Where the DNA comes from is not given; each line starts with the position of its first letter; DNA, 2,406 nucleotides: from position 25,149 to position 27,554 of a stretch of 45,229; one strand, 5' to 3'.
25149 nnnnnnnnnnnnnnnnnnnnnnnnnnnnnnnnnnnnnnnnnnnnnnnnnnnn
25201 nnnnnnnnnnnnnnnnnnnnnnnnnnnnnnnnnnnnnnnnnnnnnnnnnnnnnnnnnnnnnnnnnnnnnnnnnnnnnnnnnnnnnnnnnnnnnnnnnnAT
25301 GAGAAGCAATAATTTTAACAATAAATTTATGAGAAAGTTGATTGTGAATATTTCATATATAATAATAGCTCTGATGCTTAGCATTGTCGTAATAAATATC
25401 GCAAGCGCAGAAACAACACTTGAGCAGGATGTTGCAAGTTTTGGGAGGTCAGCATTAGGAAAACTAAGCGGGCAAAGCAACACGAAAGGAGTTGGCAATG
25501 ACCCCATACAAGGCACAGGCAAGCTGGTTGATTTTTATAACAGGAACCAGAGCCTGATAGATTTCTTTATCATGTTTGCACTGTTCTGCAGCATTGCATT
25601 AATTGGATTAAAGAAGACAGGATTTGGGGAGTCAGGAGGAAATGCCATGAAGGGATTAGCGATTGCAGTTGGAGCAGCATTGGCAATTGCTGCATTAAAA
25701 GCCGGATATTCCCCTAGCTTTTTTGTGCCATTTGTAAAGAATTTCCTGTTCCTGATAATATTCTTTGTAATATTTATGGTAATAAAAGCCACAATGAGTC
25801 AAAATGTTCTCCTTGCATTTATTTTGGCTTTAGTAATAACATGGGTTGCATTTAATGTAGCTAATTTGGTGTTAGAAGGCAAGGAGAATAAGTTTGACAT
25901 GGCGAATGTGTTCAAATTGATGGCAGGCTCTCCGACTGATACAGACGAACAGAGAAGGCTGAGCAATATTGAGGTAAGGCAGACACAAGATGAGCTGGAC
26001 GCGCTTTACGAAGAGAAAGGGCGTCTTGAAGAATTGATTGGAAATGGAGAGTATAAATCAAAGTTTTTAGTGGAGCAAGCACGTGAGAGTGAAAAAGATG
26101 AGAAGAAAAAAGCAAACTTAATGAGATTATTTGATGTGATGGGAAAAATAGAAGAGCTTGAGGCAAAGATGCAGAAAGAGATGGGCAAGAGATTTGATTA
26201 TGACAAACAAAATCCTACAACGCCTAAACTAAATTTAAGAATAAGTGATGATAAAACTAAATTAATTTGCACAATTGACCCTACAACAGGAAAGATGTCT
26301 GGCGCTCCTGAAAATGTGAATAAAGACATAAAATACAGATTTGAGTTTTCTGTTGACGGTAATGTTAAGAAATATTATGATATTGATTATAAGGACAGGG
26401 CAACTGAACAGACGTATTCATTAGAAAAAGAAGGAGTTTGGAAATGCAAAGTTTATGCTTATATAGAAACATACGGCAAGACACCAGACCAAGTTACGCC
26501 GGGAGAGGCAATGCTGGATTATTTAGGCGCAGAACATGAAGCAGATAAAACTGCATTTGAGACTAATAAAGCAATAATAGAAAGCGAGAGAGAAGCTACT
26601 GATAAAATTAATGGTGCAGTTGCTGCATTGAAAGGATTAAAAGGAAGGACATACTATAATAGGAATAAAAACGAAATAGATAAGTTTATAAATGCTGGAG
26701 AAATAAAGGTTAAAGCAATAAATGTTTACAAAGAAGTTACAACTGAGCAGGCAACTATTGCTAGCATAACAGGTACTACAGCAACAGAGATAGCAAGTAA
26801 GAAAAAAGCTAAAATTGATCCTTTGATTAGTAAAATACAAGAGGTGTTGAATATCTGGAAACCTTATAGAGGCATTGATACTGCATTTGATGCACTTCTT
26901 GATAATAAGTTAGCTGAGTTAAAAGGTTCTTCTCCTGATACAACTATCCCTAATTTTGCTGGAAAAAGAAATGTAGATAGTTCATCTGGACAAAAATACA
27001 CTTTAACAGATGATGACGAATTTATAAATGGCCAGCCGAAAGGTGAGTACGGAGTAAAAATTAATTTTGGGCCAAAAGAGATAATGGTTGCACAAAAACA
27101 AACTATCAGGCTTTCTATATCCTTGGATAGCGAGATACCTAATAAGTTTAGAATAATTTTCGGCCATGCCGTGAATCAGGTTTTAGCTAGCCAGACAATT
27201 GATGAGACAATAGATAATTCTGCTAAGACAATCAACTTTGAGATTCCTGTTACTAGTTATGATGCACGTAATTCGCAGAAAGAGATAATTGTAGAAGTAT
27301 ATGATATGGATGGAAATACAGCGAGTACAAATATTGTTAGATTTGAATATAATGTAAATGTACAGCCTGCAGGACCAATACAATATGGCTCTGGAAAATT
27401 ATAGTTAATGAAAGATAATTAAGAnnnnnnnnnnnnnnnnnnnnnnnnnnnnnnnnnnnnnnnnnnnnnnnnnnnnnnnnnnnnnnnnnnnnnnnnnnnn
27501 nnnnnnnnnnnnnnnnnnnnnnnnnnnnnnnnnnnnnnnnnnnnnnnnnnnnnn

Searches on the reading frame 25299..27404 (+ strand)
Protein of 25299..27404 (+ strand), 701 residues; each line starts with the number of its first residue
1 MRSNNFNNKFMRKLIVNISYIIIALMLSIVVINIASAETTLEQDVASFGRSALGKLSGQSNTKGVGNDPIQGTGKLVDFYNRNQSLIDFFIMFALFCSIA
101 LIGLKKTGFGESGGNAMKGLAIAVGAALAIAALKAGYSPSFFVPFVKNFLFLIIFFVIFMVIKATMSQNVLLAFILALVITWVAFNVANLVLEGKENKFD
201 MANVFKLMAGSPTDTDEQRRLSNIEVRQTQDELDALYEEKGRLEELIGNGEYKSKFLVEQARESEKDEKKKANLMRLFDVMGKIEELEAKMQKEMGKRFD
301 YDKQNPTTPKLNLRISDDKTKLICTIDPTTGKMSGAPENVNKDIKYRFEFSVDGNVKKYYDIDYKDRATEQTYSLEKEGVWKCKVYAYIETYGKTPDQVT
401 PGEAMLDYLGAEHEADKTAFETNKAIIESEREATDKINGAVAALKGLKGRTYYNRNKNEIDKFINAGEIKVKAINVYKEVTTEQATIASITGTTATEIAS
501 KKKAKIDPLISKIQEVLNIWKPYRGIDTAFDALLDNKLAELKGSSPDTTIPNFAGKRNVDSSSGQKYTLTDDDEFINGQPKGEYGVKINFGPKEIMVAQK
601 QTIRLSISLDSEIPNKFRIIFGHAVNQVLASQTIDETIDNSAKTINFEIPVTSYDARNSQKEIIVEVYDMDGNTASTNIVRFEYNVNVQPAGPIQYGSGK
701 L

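Call 10: search_protein_families(library=pfam, proteins=[window:25299-27404:+], max_evalue=0.01)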
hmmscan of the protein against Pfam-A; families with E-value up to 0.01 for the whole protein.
window:25299-27404:+ (701 aa): 0 families

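Call 15: search_protein_families(library=phrogs, proteins=[window:25299-27404:+], max_evalue=0.05)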
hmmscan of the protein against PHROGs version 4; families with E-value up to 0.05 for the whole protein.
window:25299-27404:+ (701 aa): 1 family
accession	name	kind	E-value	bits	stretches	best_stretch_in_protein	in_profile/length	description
phrog_26869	-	unknown function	0.031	15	0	547-569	20-42/58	-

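Call 16: search_protein_families(library=ncbifam, proteins=[window:25299-27404:+], max_evalue=0.05)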
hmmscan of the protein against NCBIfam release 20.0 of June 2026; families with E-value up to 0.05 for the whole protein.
window:25299-27404:+ (701 aa): 0 families
